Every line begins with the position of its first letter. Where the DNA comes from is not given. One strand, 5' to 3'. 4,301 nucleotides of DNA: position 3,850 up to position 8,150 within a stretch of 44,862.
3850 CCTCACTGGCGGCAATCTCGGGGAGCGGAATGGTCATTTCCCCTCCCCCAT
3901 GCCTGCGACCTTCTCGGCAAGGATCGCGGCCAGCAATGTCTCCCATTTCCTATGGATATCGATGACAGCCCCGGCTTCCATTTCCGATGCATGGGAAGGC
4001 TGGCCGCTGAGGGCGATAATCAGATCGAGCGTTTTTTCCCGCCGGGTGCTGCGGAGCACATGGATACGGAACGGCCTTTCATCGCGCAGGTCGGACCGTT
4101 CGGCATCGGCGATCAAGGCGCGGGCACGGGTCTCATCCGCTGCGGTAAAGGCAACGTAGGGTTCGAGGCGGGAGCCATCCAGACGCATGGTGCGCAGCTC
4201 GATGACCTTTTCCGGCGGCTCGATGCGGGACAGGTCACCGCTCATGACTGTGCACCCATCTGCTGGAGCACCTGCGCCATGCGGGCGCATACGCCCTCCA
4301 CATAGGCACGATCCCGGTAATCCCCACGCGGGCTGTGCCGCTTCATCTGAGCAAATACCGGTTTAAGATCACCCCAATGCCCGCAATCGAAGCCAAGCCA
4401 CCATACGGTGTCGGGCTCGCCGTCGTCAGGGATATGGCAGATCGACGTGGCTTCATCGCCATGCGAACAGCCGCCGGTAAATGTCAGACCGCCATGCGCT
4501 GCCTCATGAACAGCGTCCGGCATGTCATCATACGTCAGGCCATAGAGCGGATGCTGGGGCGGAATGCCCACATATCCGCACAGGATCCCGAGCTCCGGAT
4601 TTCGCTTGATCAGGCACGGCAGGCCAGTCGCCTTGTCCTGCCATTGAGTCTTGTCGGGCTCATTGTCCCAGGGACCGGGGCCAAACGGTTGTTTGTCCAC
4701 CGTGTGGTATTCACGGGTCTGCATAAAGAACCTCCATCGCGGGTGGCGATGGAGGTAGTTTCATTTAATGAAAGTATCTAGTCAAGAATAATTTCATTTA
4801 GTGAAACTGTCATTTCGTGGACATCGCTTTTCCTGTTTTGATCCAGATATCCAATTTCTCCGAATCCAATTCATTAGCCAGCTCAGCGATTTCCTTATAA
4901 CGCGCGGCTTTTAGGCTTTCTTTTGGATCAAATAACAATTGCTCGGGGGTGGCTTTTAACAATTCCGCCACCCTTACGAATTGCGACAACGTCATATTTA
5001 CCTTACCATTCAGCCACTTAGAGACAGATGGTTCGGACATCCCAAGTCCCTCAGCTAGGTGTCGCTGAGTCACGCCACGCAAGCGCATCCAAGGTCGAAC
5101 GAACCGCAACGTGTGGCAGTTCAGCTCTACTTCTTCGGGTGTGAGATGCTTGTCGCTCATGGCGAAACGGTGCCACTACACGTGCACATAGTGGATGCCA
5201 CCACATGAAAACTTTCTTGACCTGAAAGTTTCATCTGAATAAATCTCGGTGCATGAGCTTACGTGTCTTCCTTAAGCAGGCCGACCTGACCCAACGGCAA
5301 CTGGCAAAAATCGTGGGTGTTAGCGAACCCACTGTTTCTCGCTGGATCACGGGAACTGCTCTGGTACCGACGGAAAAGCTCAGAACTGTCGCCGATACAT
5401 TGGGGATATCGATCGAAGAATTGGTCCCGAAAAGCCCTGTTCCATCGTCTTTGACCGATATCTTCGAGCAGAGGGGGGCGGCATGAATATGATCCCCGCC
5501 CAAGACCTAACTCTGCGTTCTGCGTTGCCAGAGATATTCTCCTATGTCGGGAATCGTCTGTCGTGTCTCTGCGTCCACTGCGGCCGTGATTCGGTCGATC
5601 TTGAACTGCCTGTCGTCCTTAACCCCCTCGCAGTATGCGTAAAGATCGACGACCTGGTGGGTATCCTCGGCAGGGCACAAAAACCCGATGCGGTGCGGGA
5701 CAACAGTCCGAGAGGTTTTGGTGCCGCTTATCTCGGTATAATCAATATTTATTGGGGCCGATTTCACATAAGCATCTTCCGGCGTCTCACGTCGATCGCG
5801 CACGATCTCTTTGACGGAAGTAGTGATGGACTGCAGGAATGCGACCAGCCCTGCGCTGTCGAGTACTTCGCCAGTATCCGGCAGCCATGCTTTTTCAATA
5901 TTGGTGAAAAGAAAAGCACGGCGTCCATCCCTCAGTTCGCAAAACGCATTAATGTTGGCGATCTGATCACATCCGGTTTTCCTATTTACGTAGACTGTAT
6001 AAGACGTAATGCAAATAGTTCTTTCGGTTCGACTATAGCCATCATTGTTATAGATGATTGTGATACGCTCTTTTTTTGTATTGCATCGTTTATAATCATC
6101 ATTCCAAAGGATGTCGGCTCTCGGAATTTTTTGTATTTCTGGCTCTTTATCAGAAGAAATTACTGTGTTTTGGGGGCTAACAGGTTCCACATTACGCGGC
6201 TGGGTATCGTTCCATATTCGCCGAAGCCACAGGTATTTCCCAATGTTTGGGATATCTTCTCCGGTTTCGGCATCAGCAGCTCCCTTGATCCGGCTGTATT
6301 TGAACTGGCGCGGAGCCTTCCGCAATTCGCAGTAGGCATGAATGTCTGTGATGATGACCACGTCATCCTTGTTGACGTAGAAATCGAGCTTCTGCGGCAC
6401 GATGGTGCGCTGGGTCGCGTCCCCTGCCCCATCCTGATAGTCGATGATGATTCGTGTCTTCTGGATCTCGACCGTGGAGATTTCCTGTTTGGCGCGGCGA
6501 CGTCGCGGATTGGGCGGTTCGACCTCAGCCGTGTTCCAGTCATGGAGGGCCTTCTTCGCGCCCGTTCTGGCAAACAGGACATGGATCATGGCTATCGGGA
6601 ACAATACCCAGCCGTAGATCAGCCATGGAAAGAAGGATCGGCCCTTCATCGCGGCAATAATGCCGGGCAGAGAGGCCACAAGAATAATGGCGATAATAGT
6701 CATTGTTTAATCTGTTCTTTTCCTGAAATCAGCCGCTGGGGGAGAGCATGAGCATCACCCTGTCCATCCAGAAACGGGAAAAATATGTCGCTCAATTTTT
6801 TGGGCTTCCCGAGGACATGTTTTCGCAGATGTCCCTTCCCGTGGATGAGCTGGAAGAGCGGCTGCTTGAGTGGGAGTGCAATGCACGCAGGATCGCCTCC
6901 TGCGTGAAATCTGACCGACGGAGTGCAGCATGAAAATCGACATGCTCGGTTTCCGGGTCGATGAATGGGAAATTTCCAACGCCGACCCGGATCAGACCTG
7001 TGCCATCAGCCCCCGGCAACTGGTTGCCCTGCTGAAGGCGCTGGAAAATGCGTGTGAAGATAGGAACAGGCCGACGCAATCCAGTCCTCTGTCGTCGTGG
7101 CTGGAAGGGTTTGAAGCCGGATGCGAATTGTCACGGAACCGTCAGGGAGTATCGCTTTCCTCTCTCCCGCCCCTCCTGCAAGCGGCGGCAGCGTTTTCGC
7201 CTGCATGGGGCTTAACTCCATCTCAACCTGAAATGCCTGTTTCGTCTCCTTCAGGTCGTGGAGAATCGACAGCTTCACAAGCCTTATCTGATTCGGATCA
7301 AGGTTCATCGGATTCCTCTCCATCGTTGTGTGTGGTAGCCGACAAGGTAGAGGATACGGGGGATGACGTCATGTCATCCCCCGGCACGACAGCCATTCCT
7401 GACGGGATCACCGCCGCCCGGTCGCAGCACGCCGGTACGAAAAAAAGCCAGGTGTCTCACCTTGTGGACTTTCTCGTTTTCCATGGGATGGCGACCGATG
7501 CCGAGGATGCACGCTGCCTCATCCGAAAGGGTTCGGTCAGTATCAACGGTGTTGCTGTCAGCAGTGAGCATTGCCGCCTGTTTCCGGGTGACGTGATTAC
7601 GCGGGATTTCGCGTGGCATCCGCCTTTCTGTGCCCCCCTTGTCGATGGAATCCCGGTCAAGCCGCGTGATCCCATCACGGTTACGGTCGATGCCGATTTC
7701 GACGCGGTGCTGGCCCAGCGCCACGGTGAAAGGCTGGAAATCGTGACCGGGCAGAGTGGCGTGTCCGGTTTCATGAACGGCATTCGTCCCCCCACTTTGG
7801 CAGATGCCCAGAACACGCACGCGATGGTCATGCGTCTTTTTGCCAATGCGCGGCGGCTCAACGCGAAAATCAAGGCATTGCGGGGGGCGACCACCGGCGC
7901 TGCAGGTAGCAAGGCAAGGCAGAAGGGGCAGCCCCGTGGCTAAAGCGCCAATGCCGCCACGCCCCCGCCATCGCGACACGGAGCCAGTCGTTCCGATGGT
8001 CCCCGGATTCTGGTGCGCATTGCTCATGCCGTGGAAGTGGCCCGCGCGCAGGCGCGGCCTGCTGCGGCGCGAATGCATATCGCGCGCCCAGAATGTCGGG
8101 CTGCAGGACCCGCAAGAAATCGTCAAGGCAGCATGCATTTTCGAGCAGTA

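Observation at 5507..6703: Membrane-tethered protein with three tandem WYL-like modules beside the immunity switch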

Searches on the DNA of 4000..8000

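Call 81: search_rna_families(source=window, start=4000, end=8000, threshold=evalue, max_evalue=1)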
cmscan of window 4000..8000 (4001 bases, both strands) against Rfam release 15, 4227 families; matches with E-value up to 1: 1.
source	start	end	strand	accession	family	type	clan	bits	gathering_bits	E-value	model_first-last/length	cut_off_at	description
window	5889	5920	-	RF01080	UPD-PKib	Cis-reg;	-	23.4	39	0.57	1-32/32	no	Pseudoknot of upstream pseudoknot domain (UPD) of the 3'UTR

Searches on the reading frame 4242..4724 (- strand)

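Call 3: search_protein_families(library=pfam, proteins=[window:4242-4724:-], max_evalue=1)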
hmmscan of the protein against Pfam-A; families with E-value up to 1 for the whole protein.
window:4242-4724:- (160 aa): 0 families

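Call 4: search_protein_families(library=phrogs, proteins=[window:4242-4724:-], max_evalue=0.1)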
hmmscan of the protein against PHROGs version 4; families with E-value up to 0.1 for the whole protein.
window:4242-4724:- (160 aa): 2 families
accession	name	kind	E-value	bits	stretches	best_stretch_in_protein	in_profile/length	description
phrog_2164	-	unknown function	9e-37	127.1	1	9-158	7-130/135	-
phrog_28554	-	other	0.00029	21.5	1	105-151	74-124/236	MazG-like pyrophosphatase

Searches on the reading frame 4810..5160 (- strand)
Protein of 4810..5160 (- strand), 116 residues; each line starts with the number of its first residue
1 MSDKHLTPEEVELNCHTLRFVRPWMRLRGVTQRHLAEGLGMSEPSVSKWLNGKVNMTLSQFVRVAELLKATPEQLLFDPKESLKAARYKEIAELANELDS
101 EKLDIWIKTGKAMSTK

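Call 3: search_protein_families(library=pfam, proteins=[window:4810-5160:-], max_evalue=1)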
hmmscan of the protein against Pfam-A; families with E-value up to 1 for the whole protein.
window:4810-5160:- (116 aa): 18 families
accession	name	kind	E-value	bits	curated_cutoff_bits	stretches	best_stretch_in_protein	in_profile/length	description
PF13560.12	HTH_31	-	2.8e-08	34.4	27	1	20-74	5-60/64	Helix-turn-helix domain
PF01381.28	HTH_3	-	5.2e-08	33.3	23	1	27-74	7-54/55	Helix-turn-helix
PF13443.12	HTH_26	-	5.9e-08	33.3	22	1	25-76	6-58/63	Cro/C1-type HTH DNA-binding domain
PF13744.12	HTH_37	-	0.00036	20.7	27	1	8-55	10-57/80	Helix-turn-helix domain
PF15943.11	YdaS_toxin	-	0.00084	19.6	30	1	32-55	11-34/65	Bacterial toxin YdaS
PF05339.17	DUF739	-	0.0019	18.8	27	1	31-73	18-60/69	Protein of unknown function (DUF739)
PF08667.16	BetR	-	0.0036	17.9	21.6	1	34-78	27-70/148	BetR domain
PF12844.13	HTH_19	-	0.011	16.1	30.2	1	28-76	11-59/64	Helix-turn-helix domain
PF13613.12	HTH_Tnp_4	-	0.017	15.1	27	1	29-50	19-40/53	Helix-turn-helix of DDE superfamily endonuclease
PF12833.13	HTH_18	-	0.024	15.4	33.6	1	35-83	1-47/80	Helix-turn-helix domain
PF13384.12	HTH_23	-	0.033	14.5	24.6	1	25-51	13-39/50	Homeodomain-like domain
PF12802.13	MarR_2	-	0.039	14.5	27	1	29-49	19-40/61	MarR family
PF13518.12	HTH_28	-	0.067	13.7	25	1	20-51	5-34/52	Helix-turn-helix domain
PF13545.12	HTH_Crp_2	-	0.091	13.2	27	1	30-51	23-44/70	Crp-like helix-turn-helix domain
PF14549.12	P22_Cro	-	0.11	12.7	30.2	1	32-49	12-29/60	DNA-binding transcriptional regulator Cro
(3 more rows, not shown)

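Call 4: search_protein_families(library=phrogs, proteins=[window:4810-5160:-], max_evalue=0.1)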
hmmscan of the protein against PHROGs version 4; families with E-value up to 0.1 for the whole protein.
window:4810-5160:- (116 aa): 36 families (the best 25 are shown)
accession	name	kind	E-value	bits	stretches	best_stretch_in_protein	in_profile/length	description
phrog_4583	-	transcription regulation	8.2e-11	42.8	1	22-86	16-80/81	transcriptional repressor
phrog_3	-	transcription regulation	1.2e-10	42.7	1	24-108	96-180/430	transcriptional repressor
phrog_7241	-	transcription regulation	2.6e-09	38.2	1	3-76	47-121/122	transcriptional regulator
phrog_8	-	transcription regulation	5.5e-08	33.6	1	27-84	168-224/346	transcriptional regulator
phrog_1373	-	transcription regulation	2.7e-07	31.7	1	20-78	67-125/166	transcriptional regulator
phrog_2439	-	transcription regulation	3.2e-07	30.6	1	25-76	16-67/367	transcriptional regulator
phrog_4779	-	transcription regulation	4.4e-07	31.4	1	24-69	10-57/98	transcriptional regulator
phrog_4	-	transcription regulation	4.6e-07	30.1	1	25-81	144-197/400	transcriptional repressor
phrog_2967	-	transcription regulation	8.8e-07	29.7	1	24-97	18-92/225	transcriptional regulator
phrog_2328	-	transcription regulation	5.4e-06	27.2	1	24-70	23-69/128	transcriptional repressor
phrog_296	-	integration and excision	2.9e-05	23.9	1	24-74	235-286/626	DNA transposition protein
phrog_1728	-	transcription regulation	8.7e-05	22.6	1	27-72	14-59/380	transcriptional regulator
phrog_2339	-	DNA, RNA and nucleotide metabolism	0.00013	22.9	1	25-67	34-77/98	HTH DNA binding protein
phrog_725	-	transcription regulation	0.00016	22.5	1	26-100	22-90/101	CII-like regulator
phrog_38027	-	transcription regulation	0.00017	22.6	1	16-76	71-128/143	transcriptional repressor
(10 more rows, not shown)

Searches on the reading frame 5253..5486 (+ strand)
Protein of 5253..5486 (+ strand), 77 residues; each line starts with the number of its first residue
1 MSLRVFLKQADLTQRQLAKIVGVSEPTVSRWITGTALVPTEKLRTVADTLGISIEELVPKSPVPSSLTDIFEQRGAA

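Call 3: search_protein_families(library=pfam, proteins=[window:5253-5486:+], max_evalue=1)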
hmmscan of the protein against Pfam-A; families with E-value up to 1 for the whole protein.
window:5253-5486:+ (77 aa): 40 families (the best 25 are shown)
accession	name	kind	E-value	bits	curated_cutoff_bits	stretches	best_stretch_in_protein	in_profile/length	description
PF01381.28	HTH_3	-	7.2e-13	48.8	23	1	5-57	3-55/55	Helix-turn-helix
PF13443.12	HTH_26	-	7.4e-11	42.6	22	1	3-58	2-58/63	Cro/C1-type HTH DNA-binding domain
PF13560.12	HTH_31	-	6.3e-09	36.5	27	1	4-57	7-61/64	Helix-turn-helix domain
PF13384.12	HTH_23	-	2.5e-06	27.6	24.6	1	9-32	15-38/50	Homeodomain-like domain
PF20432.4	Xre-like-HTH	-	3.8e-06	27.5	25.8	1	6-30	18-42/63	Antitoxin Xre-like helix-turn-helix domain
PF13412.12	HTH_24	-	1.4e-05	25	21.9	1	3-30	9-36/48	Winged helix-turn-helix DNA-binding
PF15943.11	YdaS_toxin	-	1.8e-05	24.9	30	1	14-46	11-43/65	Bacterial toxin YdaS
PF13744.12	HTH_37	-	0.00014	22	27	1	6-55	26-76/80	Helix-turn-helix domain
PF12844.13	HTH_19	-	0.00015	22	30.2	1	6-58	7-59/64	Helix-turn-helix domain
PF07022.19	Phage_CI_repr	-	0.0004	21.1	22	1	14-58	15-58/65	Bacteriophage CI repressor helix-turn-helix domain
PF13542.12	HTH_Tnp_ISL3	-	0.00053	19.8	27.4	1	11-32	27-47/51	Helix-turn-helix domain of transposase family ISL3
PF13404.12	HTH_AsnC-type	-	0.00056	20.1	27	1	3-30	9-36/42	AsnC-type helix-turn-helix domain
PF05269.17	Phage_CII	-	0.0006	20.4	21.3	1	7-33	19-45/91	Bacteriophage CII protein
PF13518.12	HTH_28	-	0.00062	20.2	25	1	7-32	8-33/52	Helix-turn-helix domain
PF04545.22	Sigma70_r4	-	0.00068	19.5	24.1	1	10-30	19-39/50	Sigma-70, region 4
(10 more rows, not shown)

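Call 4: search_protein_families(library=phrogs, proteins=[window:5253-5486:+], max_evalue=0.1)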
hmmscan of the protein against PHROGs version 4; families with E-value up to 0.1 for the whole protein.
window:5253-5486:+ (77 aa): 63 families (the best 25 are shown)
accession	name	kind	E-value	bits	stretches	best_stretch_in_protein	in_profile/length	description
phrog_8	-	transcription regulation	8e-13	49.5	1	4-62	165-220/346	transcriptional regulator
phrog_3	-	transcription regulation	6.3e-11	43.7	1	3-67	93-155/430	transcriptional repressor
phrog_4583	-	transcription regulation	1.3e-10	42.2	1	3-61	15-73/81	transcriptional repressor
phrog_2328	-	transcription regulation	1.9e-10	41.6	1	3-59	20-76/128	transcriptional repressor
phrog_4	-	transcription regulation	2.4e-10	41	1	7-61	144-195/400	transcriptional repressor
phrog_4779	-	transcription regulation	4e-08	34.7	1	3-37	7-41/98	transcriptional regulator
phrog_2967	-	transcription regulation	8.8e-08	32.9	1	3-73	15-89/225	transcriptional regulator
phrog_1373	-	transcription regulation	1.4e-07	32.6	1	7-60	72-125/166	transcriptional regulator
phrog_18342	-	transcription regulation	4.6e-07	30.9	1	3-62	23-84/123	transcriptional repressor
phrog_35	-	transcription regulation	2e-06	29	1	12-60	87-136/181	transcriptional repressor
phrog_2439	-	transcription regulation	4.8e-06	26.7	1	3-60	12-69/367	transcriptional regulator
phrog_5823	-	transcription regulation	7.9e-06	26.2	1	6-66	14-75/404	transcriptional regulator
phrog_7950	-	transcription regulation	1.2e-05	26.2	1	3-33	12-42/68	transcriptional repressor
phrog_3949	-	transcription regulation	1.8e-05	25.8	1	13-56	28-71/161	transcriptional repressor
phrog_5301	-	transcription regulation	2.3e-05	25.6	1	8-56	17-67/132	transcriptional repressor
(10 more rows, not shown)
